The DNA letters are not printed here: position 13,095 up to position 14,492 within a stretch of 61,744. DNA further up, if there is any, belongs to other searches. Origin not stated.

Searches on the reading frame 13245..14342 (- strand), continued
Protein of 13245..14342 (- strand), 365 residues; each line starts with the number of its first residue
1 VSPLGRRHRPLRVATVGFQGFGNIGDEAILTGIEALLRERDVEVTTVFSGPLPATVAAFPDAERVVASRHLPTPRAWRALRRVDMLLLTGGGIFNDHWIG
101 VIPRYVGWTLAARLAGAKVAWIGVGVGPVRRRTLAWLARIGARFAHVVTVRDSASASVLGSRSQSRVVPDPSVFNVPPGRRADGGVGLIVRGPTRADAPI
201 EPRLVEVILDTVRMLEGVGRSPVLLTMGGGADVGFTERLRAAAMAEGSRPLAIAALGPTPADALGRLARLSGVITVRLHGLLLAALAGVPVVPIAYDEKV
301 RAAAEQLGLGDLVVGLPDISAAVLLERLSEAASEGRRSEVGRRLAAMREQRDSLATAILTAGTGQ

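Call 37: find_encoding_contigs(protein=P0098, flank=9000, max_places=1)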
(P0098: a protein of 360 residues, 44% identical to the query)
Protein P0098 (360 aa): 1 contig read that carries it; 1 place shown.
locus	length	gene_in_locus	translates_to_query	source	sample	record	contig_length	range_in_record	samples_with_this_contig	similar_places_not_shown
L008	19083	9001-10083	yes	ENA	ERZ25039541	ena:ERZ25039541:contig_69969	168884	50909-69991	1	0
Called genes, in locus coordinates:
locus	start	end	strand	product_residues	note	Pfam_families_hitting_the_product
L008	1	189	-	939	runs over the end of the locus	-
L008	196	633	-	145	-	-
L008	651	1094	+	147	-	-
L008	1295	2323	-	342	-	-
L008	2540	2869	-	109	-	-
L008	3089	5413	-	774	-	PF00990:GGDEF (weak), PF14520:HHH_5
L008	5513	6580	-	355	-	-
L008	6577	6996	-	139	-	PF13185:GAF_2, PF01590:GAF, PF13492:GAF_3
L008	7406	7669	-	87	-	-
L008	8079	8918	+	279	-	PF09314:DUF1972 (weak), PF00534:Glycos_transf_1, PF13692:Glyco_trans_1_4, PF13524:Glyco_trans_1_2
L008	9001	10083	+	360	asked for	PF04230:PS_pyruv_trans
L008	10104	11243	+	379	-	PF13579:Glyco_trans_4_4, PF13439:Glyco_transf_4, PF00534:Glycos_transf_1 (weak), PF13692:Glyco_trans_1_4 (weak)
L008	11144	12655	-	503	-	PF04932:Wzy_C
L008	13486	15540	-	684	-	PF01943:Polysacc_synt, PF13440:Polysacc_synt_3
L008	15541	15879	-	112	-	PF02350:Epimerase_2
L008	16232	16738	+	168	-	-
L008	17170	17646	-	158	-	-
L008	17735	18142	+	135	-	PF02397:Bac_transf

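Call 38: find_encoding_contigs(protein=P0117, flank=9000, max_places=1)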
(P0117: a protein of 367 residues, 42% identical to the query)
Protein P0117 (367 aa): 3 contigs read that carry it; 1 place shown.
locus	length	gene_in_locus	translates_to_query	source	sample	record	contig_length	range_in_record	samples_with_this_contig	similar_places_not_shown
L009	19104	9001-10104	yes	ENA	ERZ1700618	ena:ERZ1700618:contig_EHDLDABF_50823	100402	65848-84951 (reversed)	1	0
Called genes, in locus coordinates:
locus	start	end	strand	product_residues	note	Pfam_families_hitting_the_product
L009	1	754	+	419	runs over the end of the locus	PF05239:PRC (faint), PF03448:MgtE_N, PF00571:CBS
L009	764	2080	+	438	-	PF01566:Nramp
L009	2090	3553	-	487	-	PF00581:Rhodanese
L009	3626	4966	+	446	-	PF00070:Pyr_redox (weak), PF03721:UDPG_MGDP_dh_N, PF07992:Pyr_redox_2 (weak), PF00984:UDPG_MGDP_dh, PF03720:UDPG_MGDP_dh_C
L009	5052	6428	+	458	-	PF03816:LytR_cpsA_psr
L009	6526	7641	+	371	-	PF02350:Epimerase_2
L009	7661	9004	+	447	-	PF01943:Polysacc_synt, PF13440:Polysacc_synt_3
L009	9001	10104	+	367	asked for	PF04230:PS_pyruv_trans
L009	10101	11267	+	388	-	PF13439:Glyco_transf_4, PF13579:Glyco_trans_4_4, PF13692:Glyco_trans_1_4 (weak)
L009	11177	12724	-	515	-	PF04932:Wzy_C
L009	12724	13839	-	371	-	PF13439:Glyco_transf_4 (weak), PF13579:Glyco_trans_4_4 (weak), PF09314:DUF1972 (weak), PF00534:Glycos_transf_1, PF13692:Glyco_trans_1_4, PF13524:Glyco_trans_1_2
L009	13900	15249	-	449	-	-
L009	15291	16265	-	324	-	PF25084:LbH_EIF2B (faint), PF25087:GMPPB_C (faint), PF00132:Hexapep, PF14602:Hexapep_2 (weak), PF05523:FdtA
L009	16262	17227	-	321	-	PF00535:Glycos_transf_2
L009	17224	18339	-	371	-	PF01041:DegT_DnrJ_EryC1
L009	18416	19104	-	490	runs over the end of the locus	PF12831:FAD_oxidored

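Call 39: find_encoding_contigs(protein=P0023, flank=9000, max_places=1)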
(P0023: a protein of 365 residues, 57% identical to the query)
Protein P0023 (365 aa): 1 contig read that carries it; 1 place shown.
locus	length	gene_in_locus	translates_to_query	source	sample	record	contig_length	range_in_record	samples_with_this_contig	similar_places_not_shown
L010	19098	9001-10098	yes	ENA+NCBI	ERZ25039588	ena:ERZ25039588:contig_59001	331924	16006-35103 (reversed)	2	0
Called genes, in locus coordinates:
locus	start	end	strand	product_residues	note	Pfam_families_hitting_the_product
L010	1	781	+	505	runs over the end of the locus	PF04932:Wzy_C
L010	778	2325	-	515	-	-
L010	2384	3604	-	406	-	PF13439:Glyco_transf_4 (weak), PF00534:Glycos_transf_1, PF13692:Glyco_trans_1_4, PF13524:Glyco_trans_1_2 (weak)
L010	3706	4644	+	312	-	PF01073:3Beta_HSD, PF01370:Epimerase, PF02719:Polysacc_synt_2, PF04321:RmlD_sub_bind, PF05368:NmrA (weak), PF07993:NAD_binding_4, PF13460:NAD_binding_10, PF16363:GDP_Man_Dehyd, +1 more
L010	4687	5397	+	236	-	PF00483:NTP_transferase, PF12804:NTP_transf_3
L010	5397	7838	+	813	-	PF01370:Epimerase, PF04321:RmlD_sub_bind, PF16363:GDP_Man_Dehyd, PF01943:Polysacc_synt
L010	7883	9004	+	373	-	PF02350:Epimerase_2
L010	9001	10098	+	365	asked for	PF04230:PS_pyruv_trans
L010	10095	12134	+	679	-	PF13439:Glyco_transf_4, PF13579:Glyco_trans_4_4, PF13692:Glyco_trans_1_4 (weak), PF13579:Glyco_trans_4_4, PF13439:Glyco_transf_4, PF13692:Glyco_trans_1_4, PF00534:Glycos_transf_1, PF20706:GT4-conflict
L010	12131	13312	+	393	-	PF13477:Glyco_trans_4_2 (weak), PF13439:Glyco_transf_4, PF13579:Glyco_trans_4_4, PF00534:Glycos_transf_1, PF13692:Glyco_trans_1_4, PF13524:Glyco_trans_1_2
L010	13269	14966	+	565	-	PF07995:GSDH, PF00395:SLH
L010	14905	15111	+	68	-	-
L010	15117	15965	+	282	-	PF01186:Lysyl_oxidase (weak)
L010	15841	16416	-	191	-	-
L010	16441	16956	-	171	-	PF00719:Pyrophosphatase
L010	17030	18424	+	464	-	PF03816:LytR_cpsA_psr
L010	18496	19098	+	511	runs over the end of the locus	-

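Call 50: search_protein_families(library=pfam, proteins=[L007:8255-9004:+, L007:10070-11212:+, L009:10101-11267:+, L006:2-712:-, L007:5816-6928:+], max_evalue=0.1)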
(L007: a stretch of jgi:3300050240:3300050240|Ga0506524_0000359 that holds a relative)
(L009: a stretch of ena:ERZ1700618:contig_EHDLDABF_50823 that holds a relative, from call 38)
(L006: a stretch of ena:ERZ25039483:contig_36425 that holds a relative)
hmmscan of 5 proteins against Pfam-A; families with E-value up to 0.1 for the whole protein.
L007:8255-9004:+ (249 aa): 2 families
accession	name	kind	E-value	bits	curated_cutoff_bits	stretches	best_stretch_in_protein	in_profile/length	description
PF03808.19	Glyco_tran_WecG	-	1.3e-56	191.5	27.4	1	62-227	1-168/168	Glycosyl transferase WecG/TagA/CpsF family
PF02310.24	B12-binding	-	0.018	15.3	32.1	0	97-134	21-57/121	B12 binding domain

L007:10070-11212:+ (380 aa): 4 families
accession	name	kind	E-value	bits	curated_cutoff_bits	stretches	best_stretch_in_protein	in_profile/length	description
PF13579.12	Glyco_trans_4_4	-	6.1e-18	66.1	29.7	1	20-179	6-157/158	Glycosyl transferase 4-like domain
PF13439.12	Glyco_transf_4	-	1.2e-12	48.6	28.5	1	21-182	8-167/170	Glycosyltransferase Family 4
PF13692.12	Glyco_trans_1_4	-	4.6e-07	30.6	27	1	205-317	3-117/142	Glycosyl transferases group 1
PF00534.26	Glycos_transf_1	-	0.00056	19.9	26.4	1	189-276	1-98/172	Glycosyl transferases group 1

L009:10101-11267:+ (388 aa): 4 families
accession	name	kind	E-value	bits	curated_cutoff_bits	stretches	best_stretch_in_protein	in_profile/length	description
PF13579.12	Glyco_trans_4_4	-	1.2e-13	52.2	29.7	1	22-178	5-153/158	Glycosyl transferase 4-like domain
PF13439.12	Glyco_transf_4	-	2.8e-08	34.4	28.5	1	24-186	8-168/170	Glycosyltransferase Family 4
PF13692.12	Glyco_trans_1_4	-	2.3e-06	28.4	27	1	207-318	2-115/142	Glycosyl transferases group 1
PF00534.26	Glycos_transf_1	-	0.00098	19.1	26.4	1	194-277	3-96/172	Glycosyl transferases group 1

L006:2-712:- (237 aa): 1 family
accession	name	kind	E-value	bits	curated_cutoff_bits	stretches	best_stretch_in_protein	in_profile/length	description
PF02397.22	Bac_transf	-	2e-61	207.1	27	1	42-232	1-178/179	Bacterial sugar transferase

L007:5816-6928:+ (370 aa): 5 families
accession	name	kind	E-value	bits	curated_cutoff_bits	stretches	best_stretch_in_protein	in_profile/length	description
PF02350.25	Epimerase_2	-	4.6e-98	328.7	30.6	1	31-365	8-346/347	UDP-N-acetylglucosamine 2-epimerase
PF13439.12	Glyco_transf_4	-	2.7e-05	24.7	28.5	1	78-175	61-166/170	Glycosyltransferase Family 4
PF13692.12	Glyco_trans_1_4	-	0.015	16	27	0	213-337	13-142/142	Glycosyl transferases group 1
PF02776.23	TPP_enzyme_N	-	0.047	13.9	26.8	0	3-47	62-106/119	Thiamine pyrophosphate enzyme, N-terminal TPP binding domain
PF00534.26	Glycos_transf_1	-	0.076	13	26.4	0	291-349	111-170/172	Glycosyl transferases group 1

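Call 51: predict_structure(alignment_id=A1)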
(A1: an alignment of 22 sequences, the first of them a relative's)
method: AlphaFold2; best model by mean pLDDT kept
length: 365 residues; sequences in the alignment: 22
mean_pLDDT: 93.1   pTM: 0.92
mean pLDDT of the five models: 93.1, 93.0, 92.8, 92.3, 92.1
residues with pLDDT >= 90: 312; 70-90: 42; 50-70: 6; < 50: 5
segments of 3 or more residues with pLDDT < 50: 1-5
pLDDT, mean of each block of 10 residues (from residue 1): 62 94 95 96 96 95 93 95 95 73 94 97 91 93 95 92 90 97 91 88 95 95 95 96 94 96 98 97 98 91 96 94 97 98 98 95 85
secondary structure, 60 per line:
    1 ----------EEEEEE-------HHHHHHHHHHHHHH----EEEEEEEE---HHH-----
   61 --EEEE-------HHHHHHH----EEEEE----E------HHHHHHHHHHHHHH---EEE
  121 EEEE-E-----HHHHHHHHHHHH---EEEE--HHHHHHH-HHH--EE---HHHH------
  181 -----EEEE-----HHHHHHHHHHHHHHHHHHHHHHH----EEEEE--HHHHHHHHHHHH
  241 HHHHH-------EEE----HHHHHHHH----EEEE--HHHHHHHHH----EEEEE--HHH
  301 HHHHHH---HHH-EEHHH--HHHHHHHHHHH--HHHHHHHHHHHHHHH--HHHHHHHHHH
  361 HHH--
elements in order: E11-16 H24-37 E42-49 E63-66 H74-80 E85-89 H101-114 E118-124 H132-143 E147-150 H153-159 H171-174 E186-189 H195-217 E222-226 H229-245 E253-255 H260-267 E272-275 H278-286 E291-295 H298-306 H321-331 H334-348 H351-363

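Call 54: fold_search(model_id=the predicted structure, library=pdb)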
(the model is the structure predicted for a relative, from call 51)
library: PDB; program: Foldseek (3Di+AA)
matches with E <= 10: 1156; with E <= 0.001: 175
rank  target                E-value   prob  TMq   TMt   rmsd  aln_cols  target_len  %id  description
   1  1v4v_A                8.7e-09  1.00  0.55  0.54   6.9       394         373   14  Crystal Structure Of UDP-N-Acetylglucosamine 2-Epimerase From Thermus Thermophilus HB8 (released 2003-12-02)
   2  6j32_C                2.0e-08  1.00  0.48  0.46   9.3       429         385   18  Crystal Structure Analysis of the Glycotransferase of kitacinnamycin (released 2020-01-15)
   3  1pn3_B                2.4e-08  1.00  0.50  0.48  10.8       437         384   16  Crystal Structure of TDP-epi-Vancosaminyltransferase GtfA in complexes with TDP and the acceptor substrate DVV. (released 2003-08-12)
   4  6n1x                  6.6e-08  1.00  0.61  0.59   5.8       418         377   13  BshA from Staphylococcus aureus complexed with UDP and N-acetylglucosamine (released 2019-08-21)
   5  5d01_B                7.7e-08  1.00  0.57  0.58   6.3       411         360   11  Crystal structure of BshA from B. subtilis complexed with N-acetylglucosaminyl-malate (released 2016-09-07)
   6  2vsn_A                7.7e-08  1.00  0.52  0.39   7.0       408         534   18  Structure and topological arrangement of an O-GlcNAc transferase homolog: insight into molecular control of intracellu (released 2008-06-10)
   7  4zht_B                8.1e-08  1.00  0.54  0.52   6.7       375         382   14  Crystal structure of UDP-GlcNAc 2-epimerase (released 2016-06-01)
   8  2vsn_B                8.6e-08  1.00  0.52  0.39   7.0       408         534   18  Structure and topological arrangement of an O-GlcNAc transferase homolog: insight into molecular control of intracellu (released 2008-06-10)
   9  3beo_A                9.0e-08  1.00  0.56  0.55   6.6       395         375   13  A Structural Basis for the allosteric regulation of non-hydrolyzing UDP-GlcNAc 2-epimerases (released 2008-02-19)
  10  8ahe_A                9.5e-08  1.00  0.65  0.64   5.2       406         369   13  PAC-FragmentDEL: Photoactivated covalent capture of DNA encoded fragments for hit discovery (released 2022-09-14)
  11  7xx4_A                1.0e-07  1.00  0.53  0.50   7.2       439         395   15  designed glycosyltransferase (released 2023-06-14)
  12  6d9t                  1.1e-07  1.00  0.62  0.61   5.6       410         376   11  BshA from Staphylococcus aureus complexed with UDP (released 2019-05-08)
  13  6j32_B                1.5e-07  1.00  0.48  0.47   7.8       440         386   17  Crystal Structure Analysis of the Glycotransferase of kitacinnamycin (released 2020-01-15)
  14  3uyl_A                1.7e-07  1.00  0.51  0.51   9.1       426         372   13  Spinosyn Rhamnosyltransferase SpnG complexed with thymidine diphosphate (released 2012-02-15)
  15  1v4v_B                1.9e-07  1.00  0.55  0.55   6.9       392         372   16  Crystal Structure Of UDP-N-Acetylglucosamine 2-Epimerase From Thermus Thermophilus HB8 (released 2003-12-02)
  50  5ax7_A                1.8e-06  1.00  0.54  0.58   8.2       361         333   17  yeast pyruvyltransferase Pvg1p (released 2016-06-08)
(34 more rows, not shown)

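Call 61: find_encoding_contigs(protein=P0036, flank=9000, max_places=1)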
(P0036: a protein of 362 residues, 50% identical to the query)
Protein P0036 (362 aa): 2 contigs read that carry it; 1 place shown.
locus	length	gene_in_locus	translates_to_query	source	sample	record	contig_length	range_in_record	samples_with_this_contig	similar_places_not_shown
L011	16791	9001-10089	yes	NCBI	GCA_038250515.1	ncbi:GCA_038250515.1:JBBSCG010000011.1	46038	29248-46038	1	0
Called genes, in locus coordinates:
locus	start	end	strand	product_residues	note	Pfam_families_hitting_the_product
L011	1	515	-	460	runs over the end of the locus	PF13439:Glyco_transf_4 (weak), PF13579:Glyco_trans_4_4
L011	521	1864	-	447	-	PF01943:Polysacc_synt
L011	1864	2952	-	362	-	PF13439:Glyco_transf_4, PF13477:Glyco_trans_4_2, PF13579:Glyco_trans_4_4, PF00534:Glycos_transf_1, PF13692:Glyco_trans_1_4, PF13524:Glyco_trans_1_2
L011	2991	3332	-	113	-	PF00719:Pyrophosphatase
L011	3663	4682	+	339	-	PF00534:Glycos_transf_1 (faint), PF13692:Glyco_trans_1_4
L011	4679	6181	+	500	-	PF04932:Wzy_C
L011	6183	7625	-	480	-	-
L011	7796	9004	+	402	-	PF02350:Epimerase_2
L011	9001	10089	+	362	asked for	PF04230:PS_pyruv_trans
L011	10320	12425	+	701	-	PF13579:Glyco_trans_4_4, PF13439:Glyco_transf_4, PF13692:Glyco_trans_1_4 (weak), PF13439:Glyco_transf_4, PF13579:Glyco_trans_4_4, PF13692:Glyco_trans_1_4, PF00534:Glycos_transf_1, PF20706:GT4-conflict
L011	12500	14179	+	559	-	PF07995:GSDH, PF00395:SLH (weak)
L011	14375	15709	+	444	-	PF00395:SLH (faint)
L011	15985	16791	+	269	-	?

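Call 62: find_encoding_contigs(protein=P0044, flank=9000, max_places=1)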
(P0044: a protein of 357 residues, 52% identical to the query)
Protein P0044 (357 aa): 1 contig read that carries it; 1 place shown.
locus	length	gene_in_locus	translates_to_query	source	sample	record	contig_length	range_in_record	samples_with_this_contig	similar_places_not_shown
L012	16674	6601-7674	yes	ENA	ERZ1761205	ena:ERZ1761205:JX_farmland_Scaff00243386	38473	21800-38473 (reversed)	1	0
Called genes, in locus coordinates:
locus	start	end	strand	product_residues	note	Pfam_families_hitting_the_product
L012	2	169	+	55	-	?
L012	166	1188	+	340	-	PF13556:HTH_30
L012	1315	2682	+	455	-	PF03951:Gln-synt_N, PF00120:Gln-synt_C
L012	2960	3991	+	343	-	PF13692:Glyco_trans_1_4, PF00534:Glycos_transf_1, PF26337:Gtf3_C (weak)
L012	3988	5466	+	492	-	PF01943:Polysacc_synt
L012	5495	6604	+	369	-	PF02350:Epimerase_2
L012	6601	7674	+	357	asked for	PF04230:PS_pyruv_trans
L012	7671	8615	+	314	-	PF13439:Glyco_transf_4, PF13579:Glyco_trans_4_4, PF13692:Glyco_trans_1_4, PF00534:Glycos_transf_1, PF20706:GT4-conflict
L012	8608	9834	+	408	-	PF13477:Glyco_trans_4_2 (weak), PF13439:Glyco_transf_4, PF13579:Glyco_trans_4_4, PF00534:Glycos_transf_1, PF13692:Glyco_trans_1_4, PF13524:Glyco_trans_1_2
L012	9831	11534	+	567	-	PF07995:GSDH, PF00395:SLH (faint)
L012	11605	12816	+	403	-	PF01186:Lysyl_oxidase, PF00395:SLH (faint)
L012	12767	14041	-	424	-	PF13439:Glyco_transf_4 (weak), PF00534:Glycos_transf_1, PF13692:Glyco_trans_1_4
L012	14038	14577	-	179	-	PF00719:Pyrophosphatase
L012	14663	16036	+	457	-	PF04932:Wzy_C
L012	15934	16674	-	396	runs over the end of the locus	PF13439:Glyco_transf_4, PF13579:Glyco_trans_4_4, PF13692:Glyco_trans_1_4 (weak)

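Call 63: find_encoding_contigs(protein=P0118, flank=9000, max_places=1)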
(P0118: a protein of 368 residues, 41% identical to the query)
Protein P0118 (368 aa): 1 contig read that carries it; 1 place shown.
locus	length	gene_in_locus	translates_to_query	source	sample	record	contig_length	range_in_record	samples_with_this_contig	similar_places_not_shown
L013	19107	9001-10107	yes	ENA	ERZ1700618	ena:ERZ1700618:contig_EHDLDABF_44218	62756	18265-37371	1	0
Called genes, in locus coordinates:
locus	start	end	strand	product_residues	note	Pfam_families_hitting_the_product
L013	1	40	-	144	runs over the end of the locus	PF00581:Rhodanese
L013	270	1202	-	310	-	PF00753:Lactamase_B (faint)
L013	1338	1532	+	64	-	PF00132:Hexapep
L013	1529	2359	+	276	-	PF05853:BKACE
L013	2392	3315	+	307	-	-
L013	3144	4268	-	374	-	PF13439:Glyco_transf_4, PF00534:Glycos_transf_1 (weak), PF13692:Glyco_trans_1_4 (weak)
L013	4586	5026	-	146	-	-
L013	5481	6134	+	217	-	-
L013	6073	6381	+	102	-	-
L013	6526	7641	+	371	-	PF02350:Epimerase_2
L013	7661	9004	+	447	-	PF01943:Polysacc_synt, PF13440:Polysacc_synt_3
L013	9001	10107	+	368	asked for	PF04230:PS_pyruv_trans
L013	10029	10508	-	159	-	-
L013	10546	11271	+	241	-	-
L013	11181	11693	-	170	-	-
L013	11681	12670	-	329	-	-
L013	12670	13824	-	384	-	PF13439:Glyco_transf_4, PF13579:Glyco_trans_4_4, PF09314:DUF1972 (weak), PF00534:Glycos_transf_1, PF13692:Glyco_trans_1_4, PF13524:Glyco_trans_1_2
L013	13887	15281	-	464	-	-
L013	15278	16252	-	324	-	PF25084:LbH_EIF2B (faint), PF25087:GMPPB_C (faint), PF00132:Hexapep, PF14602:Hexapep_2 (weak), PF05523:FdtA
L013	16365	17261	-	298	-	PF00535:Glycos_transf_2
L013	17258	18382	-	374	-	PF01041:DegT_DnrJ_EryC1, PF00266:Aminotran_5 (weak)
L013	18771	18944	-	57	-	-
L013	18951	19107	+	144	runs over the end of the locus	-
